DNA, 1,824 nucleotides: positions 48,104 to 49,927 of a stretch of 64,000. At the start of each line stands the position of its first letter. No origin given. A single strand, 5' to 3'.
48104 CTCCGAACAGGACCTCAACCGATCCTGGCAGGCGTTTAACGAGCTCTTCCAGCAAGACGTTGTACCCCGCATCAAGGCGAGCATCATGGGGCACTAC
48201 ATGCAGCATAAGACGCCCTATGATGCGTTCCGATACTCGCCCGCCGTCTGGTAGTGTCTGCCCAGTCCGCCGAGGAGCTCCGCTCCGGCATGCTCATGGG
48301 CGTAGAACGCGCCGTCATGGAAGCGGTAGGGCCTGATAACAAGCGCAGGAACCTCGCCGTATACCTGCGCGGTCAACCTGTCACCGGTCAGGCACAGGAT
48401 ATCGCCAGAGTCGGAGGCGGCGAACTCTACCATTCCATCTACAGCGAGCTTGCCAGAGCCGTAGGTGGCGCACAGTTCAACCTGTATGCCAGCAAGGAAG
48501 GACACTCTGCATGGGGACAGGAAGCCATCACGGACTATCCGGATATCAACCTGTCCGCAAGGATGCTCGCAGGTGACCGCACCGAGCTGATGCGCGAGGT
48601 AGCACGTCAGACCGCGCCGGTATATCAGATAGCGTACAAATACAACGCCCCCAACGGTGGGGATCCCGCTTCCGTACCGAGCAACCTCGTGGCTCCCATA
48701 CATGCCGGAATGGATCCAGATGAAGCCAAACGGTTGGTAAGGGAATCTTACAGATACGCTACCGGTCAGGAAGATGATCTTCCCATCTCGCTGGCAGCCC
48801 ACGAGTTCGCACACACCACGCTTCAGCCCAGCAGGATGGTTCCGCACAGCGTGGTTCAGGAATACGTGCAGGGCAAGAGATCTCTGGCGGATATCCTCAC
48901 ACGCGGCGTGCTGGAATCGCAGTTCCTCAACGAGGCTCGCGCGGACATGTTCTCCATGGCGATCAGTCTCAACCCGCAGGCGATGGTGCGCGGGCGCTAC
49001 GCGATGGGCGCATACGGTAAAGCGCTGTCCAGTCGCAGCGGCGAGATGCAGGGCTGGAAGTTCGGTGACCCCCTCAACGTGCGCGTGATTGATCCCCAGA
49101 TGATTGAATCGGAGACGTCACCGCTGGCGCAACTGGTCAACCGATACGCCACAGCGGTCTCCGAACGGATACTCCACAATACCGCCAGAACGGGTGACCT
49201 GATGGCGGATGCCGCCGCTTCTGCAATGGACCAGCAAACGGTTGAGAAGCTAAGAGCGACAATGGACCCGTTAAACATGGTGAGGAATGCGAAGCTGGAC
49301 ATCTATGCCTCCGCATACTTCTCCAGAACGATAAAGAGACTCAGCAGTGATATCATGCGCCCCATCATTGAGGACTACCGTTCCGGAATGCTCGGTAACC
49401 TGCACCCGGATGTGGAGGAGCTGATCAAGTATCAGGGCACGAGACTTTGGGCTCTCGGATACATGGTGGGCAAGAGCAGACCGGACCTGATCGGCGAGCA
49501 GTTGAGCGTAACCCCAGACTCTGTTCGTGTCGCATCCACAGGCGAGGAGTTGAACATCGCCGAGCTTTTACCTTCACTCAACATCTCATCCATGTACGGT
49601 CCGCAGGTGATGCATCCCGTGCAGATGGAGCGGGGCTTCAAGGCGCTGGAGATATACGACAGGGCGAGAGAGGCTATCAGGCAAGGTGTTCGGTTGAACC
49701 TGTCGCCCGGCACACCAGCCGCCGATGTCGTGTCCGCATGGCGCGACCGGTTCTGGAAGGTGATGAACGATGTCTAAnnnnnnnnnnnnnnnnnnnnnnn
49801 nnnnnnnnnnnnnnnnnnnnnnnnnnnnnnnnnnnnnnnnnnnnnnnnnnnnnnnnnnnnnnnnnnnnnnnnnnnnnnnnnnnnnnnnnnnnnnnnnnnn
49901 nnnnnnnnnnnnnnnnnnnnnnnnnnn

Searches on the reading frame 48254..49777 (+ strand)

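Call 27: search_protein_families(library=pfam, proteins=[window:48254-49777:+], max_evalue=0.01)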
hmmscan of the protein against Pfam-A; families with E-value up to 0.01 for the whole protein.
window:48254-49777:+ (507 aa): 1 family
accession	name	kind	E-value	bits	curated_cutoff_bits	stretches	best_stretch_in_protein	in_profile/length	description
PF05299.18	Peptidase_M61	-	0.0084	16.9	22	0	57-122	9-74/118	M61 glycyl aminopeptidase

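Call 57: search_protein_families(library=phrogs, proteins=[window:48254-49777:+], max_evalue=0.001)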
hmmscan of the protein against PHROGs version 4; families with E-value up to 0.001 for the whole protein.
window:48254-49777:+ (507 aa): 0 families
